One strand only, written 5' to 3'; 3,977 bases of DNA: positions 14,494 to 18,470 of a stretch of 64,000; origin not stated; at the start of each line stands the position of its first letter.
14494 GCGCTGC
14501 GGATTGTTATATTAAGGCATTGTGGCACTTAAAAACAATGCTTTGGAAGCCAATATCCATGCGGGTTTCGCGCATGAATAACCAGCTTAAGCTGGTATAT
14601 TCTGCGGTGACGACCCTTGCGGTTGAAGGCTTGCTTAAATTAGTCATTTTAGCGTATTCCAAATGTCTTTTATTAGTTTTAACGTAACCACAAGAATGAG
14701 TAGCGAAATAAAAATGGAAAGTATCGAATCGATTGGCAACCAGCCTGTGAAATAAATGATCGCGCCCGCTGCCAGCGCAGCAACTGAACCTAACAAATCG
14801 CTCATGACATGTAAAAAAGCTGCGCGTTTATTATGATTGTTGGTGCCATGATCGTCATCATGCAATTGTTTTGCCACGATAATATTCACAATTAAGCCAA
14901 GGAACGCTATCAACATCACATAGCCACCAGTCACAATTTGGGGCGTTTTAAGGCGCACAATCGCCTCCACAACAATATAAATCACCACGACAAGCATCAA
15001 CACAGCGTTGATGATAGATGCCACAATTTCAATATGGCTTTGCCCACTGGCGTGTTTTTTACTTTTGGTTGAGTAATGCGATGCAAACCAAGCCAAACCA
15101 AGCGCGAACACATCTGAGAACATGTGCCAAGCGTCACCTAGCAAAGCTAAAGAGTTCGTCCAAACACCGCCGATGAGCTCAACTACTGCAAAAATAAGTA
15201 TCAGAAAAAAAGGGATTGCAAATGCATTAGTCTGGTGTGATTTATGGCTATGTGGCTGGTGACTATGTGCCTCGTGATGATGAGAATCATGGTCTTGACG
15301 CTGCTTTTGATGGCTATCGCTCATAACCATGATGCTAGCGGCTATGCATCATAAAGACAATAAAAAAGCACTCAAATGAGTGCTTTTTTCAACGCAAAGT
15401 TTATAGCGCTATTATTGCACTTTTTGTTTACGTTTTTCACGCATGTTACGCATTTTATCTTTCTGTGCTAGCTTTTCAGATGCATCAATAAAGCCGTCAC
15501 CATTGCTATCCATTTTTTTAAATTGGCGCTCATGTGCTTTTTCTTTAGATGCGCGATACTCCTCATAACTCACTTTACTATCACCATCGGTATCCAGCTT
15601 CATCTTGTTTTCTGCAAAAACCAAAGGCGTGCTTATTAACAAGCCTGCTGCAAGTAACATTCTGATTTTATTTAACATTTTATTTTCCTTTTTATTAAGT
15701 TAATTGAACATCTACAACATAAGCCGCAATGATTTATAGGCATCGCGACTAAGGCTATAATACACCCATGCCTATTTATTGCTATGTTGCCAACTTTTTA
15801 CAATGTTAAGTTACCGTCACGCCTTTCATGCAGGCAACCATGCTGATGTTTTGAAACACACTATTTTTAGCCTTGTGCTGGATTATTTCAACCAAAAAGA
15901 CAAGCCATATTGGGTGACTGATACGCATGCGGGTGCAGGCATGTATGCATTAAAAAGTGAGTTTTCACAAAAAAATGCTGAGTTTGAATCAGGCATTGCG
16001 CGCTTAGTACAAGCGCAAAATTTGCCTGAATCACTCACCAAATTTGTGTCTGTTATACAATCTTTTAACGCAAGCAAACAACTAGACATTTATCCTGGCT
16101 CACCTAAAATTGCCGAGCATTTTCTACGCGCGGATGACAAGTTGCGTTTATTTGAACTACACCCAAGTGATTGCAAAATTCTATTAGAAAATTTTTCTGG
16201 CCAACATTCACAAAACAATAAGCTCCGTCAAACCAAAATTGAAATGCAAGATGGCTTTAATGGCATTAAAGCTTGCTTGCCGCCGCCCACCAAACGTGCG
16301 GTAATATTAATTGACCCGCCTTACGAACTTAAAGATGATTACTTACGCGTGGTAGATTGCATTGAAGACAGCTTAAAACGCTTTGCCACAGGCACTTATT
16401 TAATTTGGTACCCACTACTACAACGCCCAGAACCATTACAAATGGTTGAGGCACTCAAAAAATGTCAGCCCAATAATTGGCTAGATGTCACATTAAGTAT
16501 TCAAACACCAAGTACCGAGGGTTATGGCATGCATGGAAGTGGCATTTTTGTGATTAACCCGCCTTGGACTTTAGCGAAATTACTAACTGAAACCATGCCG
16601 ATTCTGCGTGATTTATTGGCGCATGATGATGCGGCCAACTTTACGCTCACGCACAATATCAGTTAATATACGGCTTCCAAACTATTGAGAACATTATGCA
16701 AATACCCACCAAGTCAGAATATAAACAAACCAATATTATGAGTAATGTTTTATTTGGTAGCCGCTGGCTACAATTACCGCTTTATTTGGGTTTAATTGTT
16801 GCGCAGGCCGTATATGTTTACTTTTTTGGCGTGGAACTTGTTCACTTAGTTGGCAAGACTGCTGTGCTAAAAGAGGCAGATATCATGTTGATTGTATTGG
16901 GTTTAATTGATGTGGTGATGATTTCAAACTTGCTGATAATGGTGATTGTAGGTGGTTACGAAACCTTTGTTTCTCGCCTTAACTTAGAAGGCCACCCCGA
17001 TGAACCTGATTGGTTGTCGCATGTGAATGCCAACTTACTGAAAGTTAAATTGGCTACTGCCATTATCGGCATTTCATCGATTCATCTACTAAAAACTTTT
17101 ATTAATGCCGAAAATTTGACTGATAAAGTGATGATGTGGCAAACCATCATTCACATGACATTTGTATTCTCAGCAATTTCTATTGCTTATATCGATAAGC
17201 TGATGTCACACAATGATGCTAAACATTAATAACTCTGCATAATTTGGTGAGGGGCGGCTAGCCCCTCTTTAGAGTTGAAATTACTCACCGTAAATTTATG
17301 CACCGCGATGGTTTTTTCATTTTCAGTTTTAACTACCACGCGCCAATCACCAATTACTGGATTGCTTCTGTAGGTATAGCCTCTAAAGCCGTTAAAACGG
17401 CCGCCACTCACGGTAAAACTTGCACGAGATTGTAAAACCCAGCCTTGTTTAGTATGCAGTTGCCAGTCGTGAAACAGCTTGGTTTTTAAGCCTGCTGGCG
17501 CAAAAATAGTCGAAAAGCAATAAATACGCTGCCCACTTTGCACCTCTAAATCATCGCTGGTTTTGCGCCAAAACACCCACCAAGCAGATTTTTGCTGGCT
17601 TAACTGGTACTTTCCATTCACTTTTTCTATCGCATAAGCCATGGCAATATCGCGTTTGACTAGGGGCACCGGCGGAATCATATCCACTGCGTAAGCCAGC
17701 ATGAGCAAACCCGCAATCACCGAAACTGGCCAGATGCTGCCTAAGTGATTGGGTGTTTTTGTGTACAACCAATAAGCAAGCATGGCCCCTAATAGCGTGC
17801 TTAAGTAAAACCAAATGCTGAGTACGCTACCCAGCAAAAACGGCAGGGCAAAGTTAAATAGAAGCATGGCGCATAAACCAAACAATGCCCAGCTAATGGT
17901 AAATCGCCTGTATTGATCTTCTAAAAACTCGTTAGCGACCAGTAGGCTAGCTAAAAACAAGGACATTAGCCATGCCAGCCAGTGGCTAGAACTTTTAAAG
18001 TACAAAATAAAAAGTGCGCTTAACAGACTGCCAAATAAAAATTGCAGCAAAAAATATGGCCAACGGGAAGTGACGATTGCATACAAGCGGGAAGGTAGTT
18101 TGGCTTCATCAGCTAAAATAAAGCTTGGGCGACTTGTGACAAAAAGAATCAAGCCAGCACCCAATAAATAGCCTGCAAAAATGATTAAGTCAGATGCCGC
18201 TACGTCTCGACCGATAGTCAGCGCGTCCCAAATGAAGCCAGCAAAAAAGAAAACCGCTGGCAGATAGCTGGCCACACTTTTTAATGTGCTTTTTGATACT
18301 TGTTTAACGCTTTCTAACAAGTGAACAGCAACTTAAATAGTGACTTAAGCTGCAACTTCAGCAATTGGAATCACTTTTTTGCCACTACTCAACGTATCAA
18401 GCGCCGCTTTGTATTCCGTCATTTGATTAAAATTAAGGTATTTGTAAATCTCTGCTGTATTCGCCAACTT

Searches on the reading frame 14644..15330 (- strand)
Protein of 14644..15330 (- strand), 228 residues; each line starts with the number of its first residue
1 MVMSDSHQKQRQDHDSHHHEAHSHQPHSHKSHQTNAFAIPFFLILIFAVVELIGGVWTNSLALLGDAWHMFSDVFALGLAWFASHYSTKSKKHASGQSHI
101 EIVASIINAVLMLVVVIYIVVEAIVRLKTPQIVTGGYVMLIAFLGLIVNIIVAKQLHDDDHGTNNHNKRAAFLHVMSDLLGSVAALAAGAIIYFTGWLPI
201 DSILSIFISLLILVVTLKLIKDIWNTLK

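Call 78: search_protein_families(library=ncbifam, proteins=[window:14644-15330:-], max_evalue=1e-10)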
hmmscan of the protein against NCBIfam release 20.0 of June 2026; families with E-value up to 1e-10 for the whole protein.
window:14644-15330:- (228 aa): 4 families
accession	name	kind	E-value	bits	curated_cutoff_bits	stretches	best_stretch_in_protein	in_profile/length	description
TIGR01297.1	CDF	superfamily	7.5e-53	179.6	82.35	1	36-227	4-198/285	cation diffusion facilitator family transporter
NF002923.0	PRK03557.1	equivalog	9.1e-48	163.1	408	1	21-227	8-212/313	CDF family zinc transporter ZitB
NF033827.1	CDF_efflux_DmeF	equivalog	3.4e-26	92.4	250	1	43-164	24-148/309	CDF family Co(II)/Ni(II) efflux transporter DmeF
NF052621.1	MngEfTpMntE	equivalog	4.9e-12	45.9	500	1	52-222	21-194/293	manganese efflux transporter MntE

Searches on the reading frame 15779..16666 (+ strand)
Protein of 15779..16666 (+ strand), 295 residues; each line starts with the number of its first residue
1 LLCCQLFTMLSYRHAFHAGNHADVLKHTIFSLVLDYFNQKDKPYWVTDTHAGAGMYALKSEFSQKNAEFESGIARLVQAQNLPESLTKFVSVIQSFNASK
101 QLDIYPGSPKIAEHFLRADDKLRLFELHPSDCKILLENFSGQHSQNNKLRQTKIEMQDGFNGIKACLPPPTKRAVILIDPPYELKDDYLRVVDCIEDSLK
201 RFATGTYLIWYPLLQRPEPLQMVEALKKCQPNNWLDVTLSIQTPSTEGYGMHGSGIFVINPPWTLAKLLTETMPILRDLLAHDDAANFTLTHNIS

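Call 35: search_protein_families(library=pfam, proteins=[window:15779-16666:+], max_evalue=0.01)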
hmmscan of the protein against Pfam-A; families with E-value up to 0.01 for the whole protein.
window:15779-16666:+ (295 aa): 2 families
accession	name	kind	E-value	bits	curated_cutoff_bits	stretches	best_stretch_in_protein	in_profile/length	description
PF04378.19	RsmJ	-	8.5e-73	245.1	27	1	41-283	1-235/245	Ribosomal RNA large subunit methyltransferase D, RlmJ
PF03602.21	Cons_hypoth95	-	0.00035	20.7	24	1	94-197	38-138/182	Conserved hypothetical protein 95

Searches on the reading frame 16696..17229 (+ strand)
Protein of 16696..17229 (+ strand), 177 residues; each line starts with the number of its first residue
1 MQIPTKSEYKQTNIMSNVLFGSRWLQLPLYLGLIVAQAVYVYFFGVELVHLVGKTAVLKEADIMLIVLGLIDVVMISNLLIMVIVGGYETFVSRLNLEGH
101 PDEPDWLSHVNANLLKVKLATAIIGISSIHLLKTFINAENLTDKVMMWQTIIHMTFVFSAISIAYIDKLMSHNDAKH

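Call 35: search_protein_families(library=pfam, proteins=[window:16696-17229:+], max_evalue=0.01)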
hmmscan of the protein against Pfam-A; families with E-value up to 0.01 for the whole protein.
window:16696-17229:+ (177 aa): 1 family
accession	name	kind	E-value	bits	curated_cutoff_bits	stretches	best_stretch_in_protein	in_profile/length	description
PF03350.21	UPF0114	-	1.4e-36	125.7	23.1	1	19-135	1-117/117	Uncharacterized protein family, UPF0114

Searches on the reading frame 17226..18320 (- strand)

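Call 4: search_protein_families(library=ncbifam, proteins=[window:17226-18320:-])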
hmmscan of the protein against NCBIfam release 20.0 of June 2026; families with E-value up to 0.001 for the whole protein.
window:17226-18320:- (364 aa): 0 families

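Call 35: search_protein_families(library=pfam, proteins=[window:17226-18320:-], max_evalue=0.01)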
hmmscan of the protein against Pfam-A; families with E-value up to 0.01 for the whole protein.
window:17226-18320:- (364 aa): 2 families
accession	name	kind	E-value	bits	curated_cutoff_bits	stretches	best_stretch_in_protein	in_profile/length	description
PF11141.13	DUF2914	-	4.1e-12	46.1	23.6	1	279-345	1-62/62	Protein of unknown function (DUF2914)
PF10797.14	YhfT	-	0.0075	15.7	26.1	0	130-216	32-122/430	Protein of unknown function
